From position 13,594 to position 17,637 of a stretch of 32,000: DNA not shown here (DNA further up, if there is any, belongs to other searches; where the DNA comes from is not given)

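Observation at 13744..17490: One-polypeptide ECF sigma factor, TM helix, about 800 aa of beta-sandwich domains and a periplasmic TlpA-like CxxC thioredoxin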

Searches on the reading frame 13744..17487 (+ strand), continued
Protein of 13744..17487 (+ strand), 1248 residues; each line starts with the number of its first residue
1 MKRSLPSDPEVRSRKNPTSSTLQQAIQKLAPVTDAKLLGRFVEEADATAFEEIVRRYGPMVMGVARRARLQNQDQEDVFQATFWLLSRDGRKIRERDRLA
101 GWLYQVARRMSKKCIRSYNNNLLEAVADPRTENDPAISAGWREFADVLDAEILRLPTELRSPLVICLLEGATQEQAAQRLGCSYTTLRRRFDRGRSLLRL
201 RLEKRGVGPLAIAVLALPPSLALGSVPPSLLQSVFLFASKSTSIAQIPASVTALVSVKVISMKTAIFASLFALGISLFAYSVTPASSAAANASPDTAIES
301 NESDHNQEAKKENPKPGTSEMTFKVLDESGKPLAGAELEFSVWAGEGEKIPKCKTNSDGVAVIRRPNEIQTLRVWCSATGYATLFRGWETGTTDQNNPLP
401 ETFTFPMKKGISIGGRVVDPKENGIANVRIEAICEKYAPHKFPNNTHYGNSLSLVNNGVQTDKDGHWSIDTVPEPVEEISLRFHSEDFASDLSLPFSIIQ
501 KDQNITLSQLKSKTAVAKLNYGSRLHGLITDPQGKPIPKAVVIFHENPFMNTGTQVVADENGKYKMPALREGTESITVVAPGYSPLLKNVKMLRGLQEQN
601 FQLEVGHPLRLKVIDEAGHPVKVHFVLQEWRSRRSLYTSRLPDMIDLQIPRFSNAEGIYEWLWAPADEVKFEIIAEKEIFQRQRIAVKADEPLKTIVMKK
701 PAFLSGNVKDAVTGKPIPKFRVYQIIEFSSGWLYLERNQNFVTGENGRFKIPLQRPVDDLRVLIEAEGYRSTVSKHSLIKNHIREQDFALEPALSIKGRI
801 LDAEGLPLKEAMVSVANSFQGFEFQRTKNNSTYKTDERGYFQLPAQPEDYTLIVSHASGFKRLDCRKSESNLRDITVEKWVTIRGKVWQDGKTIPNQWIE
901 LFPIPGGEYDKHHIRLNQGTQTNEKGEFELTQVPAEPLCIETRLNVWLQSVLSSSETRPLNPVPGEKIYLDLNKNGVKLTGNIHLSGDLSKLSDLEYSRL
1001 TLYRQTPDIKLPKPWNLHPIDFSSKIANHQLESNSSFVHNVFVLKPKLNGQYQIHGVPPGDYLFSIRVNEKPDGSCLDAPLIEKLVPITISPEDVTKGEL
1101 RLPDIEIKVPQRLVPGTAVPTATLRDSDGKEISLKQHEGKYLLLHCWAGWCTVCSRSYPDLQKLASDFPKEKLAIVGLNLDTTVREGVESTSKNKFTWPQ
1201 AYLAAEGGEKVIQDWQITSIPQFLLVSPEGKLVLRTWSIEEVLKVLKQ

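Call 45: search_protein_families(library=pfam, proteins=[P0015, P0017, P0024, P0019, P0111], max_evalue=0.0001)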
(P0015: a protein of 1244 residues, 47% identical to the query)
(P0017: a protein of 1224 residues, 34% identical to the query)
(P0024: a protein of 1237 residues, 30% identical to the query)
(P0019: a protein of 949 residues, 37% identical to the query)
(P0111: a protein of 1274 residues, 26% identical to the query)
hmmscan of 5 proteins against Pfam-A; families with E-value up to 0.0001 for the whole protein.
P0015 (1244 aa): 15 families
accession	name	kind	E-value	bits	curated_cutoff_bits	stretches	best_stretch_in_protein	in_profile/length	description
PF13620.12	CarboxypepD_reg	-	7.8e-47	158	32.3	3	518-594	2-79/82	Carboxypeptidase regulatory-like domain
PF13715.12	CarbopepD_reg_2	-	3.2e-20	72.4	32.2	1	518-597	1-77/88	CarboxypepD_reg-like domain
PF10670.15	DUF4198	-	9.6e-19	68.8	34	0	787-841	147-198/209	Domain of unknown function (DUF4198)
PF20598.4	DUF6795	-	2.9e-16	60.1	27.4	0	789-843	1-50/103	Domain of unknown function (DUF6795)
PF02369.22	Big_1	-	7.4e-15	55.3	34.9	0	788-838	20-66/93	Bacterial Ig-like domain (group 1)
PF00578.27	AhpC-TSA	-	2.4e-13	50.5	26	1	1106-1212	1-110/124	AhpC/TSA family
PF00775.27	Dioxygenase_C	-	1.6e-11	44.4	27.3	0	789-846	32-99/182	Dioxygenase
PF08534.16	Redoxin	-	3.1e-11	43.7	26.6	1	1105-1190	1-89/148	Redoxin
PF04542.20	Sigma70_r2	-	5.1e-08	33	24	1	54-118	2-68/71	Sigma-70 region 2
PF08281.18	Sigma70_r4_2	-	2.6e-06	27.4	25.7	1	145-195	2-52/54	Sigma-70, region 4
PF16371.11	MetallophosN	-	2.3e-05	24.9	35.6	0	520-563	1-35/77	N terminal of Calcineurin-like phosphoesterase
PF13905.12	Thioredoxin_8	-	4.1e-05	24.3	27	1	1131-1222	2-93/94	Thioredoxin-like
PF17802.7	SpaA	-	6.9e-05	23.4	23.1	0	909-929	33-53/91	Prealbumin-like fold domain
PF14686.12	fn3_3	-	8.3e-05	22.7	24.4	0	912-935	29-52/75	Polysaccharide lyase family 4, domain II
PF24107.1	DUF7382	-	8.9e-05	22.7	27.4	0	316-359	21-64/65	Domain of unknown function (DUF7382)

P0017 (1224 aa): 12 families
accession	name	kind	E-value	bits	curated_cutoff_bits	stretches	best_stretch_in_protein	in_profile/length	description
PF13620.12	CarboxypepD_reg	-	1.1e-39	135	32.3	2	503-576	2-74/82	Carboxypeptidase regulatory-like domain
PF13715.12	CarbopepD_reg_2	-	1.5e-21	76.7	32.2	0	503-582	1-76/88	CarboxypepD_reg-like domain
PF20598.4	DUF6795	-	1.7e-09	38.3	27.4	0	775-830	1-51/103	Domain of unknown function (DUF6795)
PF00775.27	Dioxygenase_C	-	3.2e-09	36.9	27.3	0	775-809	32-66/182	Dioxygenase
PF04542.20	Sigma70_r2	-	1.3e-08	34.9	24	1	42-109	1-70/71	Sigma-70 region 2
PF02369.22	Big_1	-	2.5e-08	34.3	34.9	0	285-345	8-67/93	Bacterial Ig-like domain (group 1)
PF14686.12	fn3_3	-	3.8e-08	33.4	24.4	0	540-576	34-72/75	Polysaccharide lyase family 4, domain II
PF10670.15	DUF4198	-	3.9e-08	34.1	34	0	773-834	147-205/209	Domain of unknown function (DUF4198)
PF08281.18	Sigma70_r4_2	-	1.3e-07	31.6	25.7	1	137-186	3-52/54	Sigma-70, region 4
PF17802.7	SpaA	-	4e-06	27.3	23.1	0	1020-1040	37-57/91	Prealbumin-like fold domain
PF00578.27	AhpC-TSA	-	1.6e-05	25.3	26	1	1090-1209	1-123/124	AhpC/TSA family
PF15976.11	CooC_C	-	5e-05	23.7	29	0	773-848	17-79/93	CS1-pili formation C-terminal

P0024 (1237 aa): 17 families
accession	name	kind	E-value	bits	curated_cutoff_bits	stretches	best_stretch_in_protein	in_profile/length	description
PF13620.12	CarboxypepD_reg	-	4.4e-48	162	32.3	3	512-587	2-76/82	Carboxypeptidase regulatory-like domain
PF10670.15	DUF4198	-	2.9e-20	73.7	34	1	279-360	117-198/209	Domain of unknown function (DUF4198)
PF13715.12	CarbopepD_reg_2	-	5.1e-16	58.9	32.2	1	513-593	2-78/88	CarboxypepD_reg-like domain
PF20598.4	DUF6795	-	4.5e-13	49.8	27.4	0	873-922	1-45/103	Domain of unknown function (DUF6795)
PF04542.20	Sigma70_r2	-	4.7e-11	42.8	24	1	43-104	1-64/71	Sigma-70 region 2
PF00775.27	Dioxygenase_C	-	9.5e-10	38.7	27.3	0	400-463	27-94/182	Dioxygenase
PF08534.16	Redoxin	-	2.6e-09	37.5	26.6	1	1112-1189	7-92/148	Redoxin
PF00578.27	AhpC-TSA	-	1.1e-08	35.5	26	1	1112-1186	6-81/124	AhpC/TSA family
PF08281.18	Sigma70_r4_2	-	1.3e-08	34.8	25.7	1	138-189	3-54/54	Sigma-70, region 4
PF13905.12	Thioredoxin_8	-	4.1e-08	33.9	27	1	1134-1217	4-93/94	Thioredoxin-like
PF07210.18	DUF1416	-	1.6e-07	31.6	23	0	871-920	20-61/97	Protein of unknown function (DUF1416)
PF02369.22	Big_1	-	1.8e-07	31.6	34.9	0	511-555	20-65/93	Bacterial Ig-like domain (group 1)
PF17802.7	SpaA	-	2.7e-06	27.9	23.1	0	412-459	11-48/91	Prealbumin-like fold domain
PF00085.26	Thioredoxin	-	3.8e-06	27.3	23.5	1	1128-1178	15-64/103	Thioredoxin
PF23193.1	NOMO_3rd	-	6.5e-06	26.6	27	0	904-933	56-85/120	NOMO third transthyretin-like domain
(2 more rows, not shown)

P0019 (949 aa): 14 families
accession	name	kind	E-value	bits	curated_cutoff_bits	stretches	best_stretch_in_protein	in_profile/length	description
PF13620.12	CarboxypepD_reg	-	4.9e-52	174.7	32.3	4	226-304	2-81/82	Carboxypeptidase regulatory-like domain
PF13715.12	CarbopepD_reg_2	-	3.9e-23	81.7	32.2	1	226-296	1-67/88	CarboxypepD_reg-like domain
PF10670.15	DUF4198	-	5.2e-17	63.1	34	0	490-557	144-208/209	Domain of unknown function (DUF4198)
PF20598.4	DUF6795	-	6.8e-16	58.9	27.4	0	496-551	2-51/103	Domain of unknown function (DUF6795)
PF02369.22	Big_1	-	2.2e-13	50.5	34.9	0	221-267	16-64/93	Bacterial Ig-like domain (group 1)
PF00578.27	AhpC-TSA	-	5.1e-13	49.5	26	1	815-930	2-122/124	AhpC/TSA family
PF17789.7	MG4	-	3.5e-11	43.6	24.7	0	24-66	19-58/95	Macroglobulin domain MG4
PF08534.16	Redoxin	-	2.7e-10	40.6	26.6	1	814-899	2-90/148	Redoxin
PF00775.27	Dioxygenase_C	-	7.1e-10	39.1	27.3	0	115-175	31-91/182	Dioxygenase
PF07210.18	DUF1416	-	4.4e-09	36.6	23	0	484-560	11-78/97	Protein of unknown function (DUF1416)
PF24107.1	DUF7382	-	1.5e-07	31.6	27.4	0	307-331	19-43/65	Domain of unknown function (DUF7382)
PF13905.12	Thioredoxin_8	-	2e-06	28.5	27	1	838-928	1-93/94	Thioredoxin-like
PF09430.16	EMC7_beta-sandw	-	5.8e-06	26.9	26.6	0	742-771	19-47/122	ER membrane protein complex subunit 7, beta-sandwich domain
PF08308.17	PEGA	-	3.4e-05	24.1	20.8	0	451-492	28-70/71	PEGA domain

P0111 (1274 aa): 13 families
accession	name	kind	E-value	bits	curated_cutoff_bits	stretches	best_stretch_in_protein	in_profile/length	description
PF13620.12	CarboxypepD_reg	-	4.3e-49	165.2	32.3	3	537-619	2-81/82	Carboxypeptidase regulatory-like domain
PF08281.18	Sigma70_r4_2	-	6.5e-13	48.6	25.7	1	146-196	4-54/54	Sigma-70, region 4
PF00578.27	AhpC-TSA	-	1.6e-12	47.9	26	1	1136-1253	1-122/124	AhpC/TSA family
PF04542.20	Sigma70_r2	-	5.5e-11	42.5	24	1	46-112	1-69/71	Sigma-70 region 2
PF13905.12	Thioredoxin_8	-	7.4e-11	42.7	27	1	1160-1252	1-94/94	Thioredoxin-like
PF20598.4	DUF6795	-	1.2e-10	42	27.4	0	545-581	8-46/103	Domain of unknown function (DUF6795)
PF08534.16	Redoxin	-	1.7e-10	41.3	26.6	1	1137-1256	3-132/148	Redoxin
PF13715.12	CarbopepD_reg_2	-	2e-10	41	32.2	0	539-583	3-43/88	CarboxypepD_reg-like domain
PF14686.12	fn3_3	-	3.8e-08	33.4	24.4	0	927-949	24-46/75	Polysaccharide lyase family 4, domain II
PF10670.15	DUF4198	-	6.7e-08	33.3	34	0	617-684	141-200/209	Domain of unknown function (DUF4198)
PF04545.22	Sigma70_r4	-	1.5e-07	31.3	24.1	1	150-197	2-49/50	Sigma-70, region 4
PF02369.22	Big_1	-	5.7e-07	30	34.9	0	539-584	23-70/93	Bacterial Ig-like domain (group 1)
PF00085.26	Thioredoxin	-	4.2e-05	23.9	23.5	0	1161-1203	19-59/103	Thioredoxin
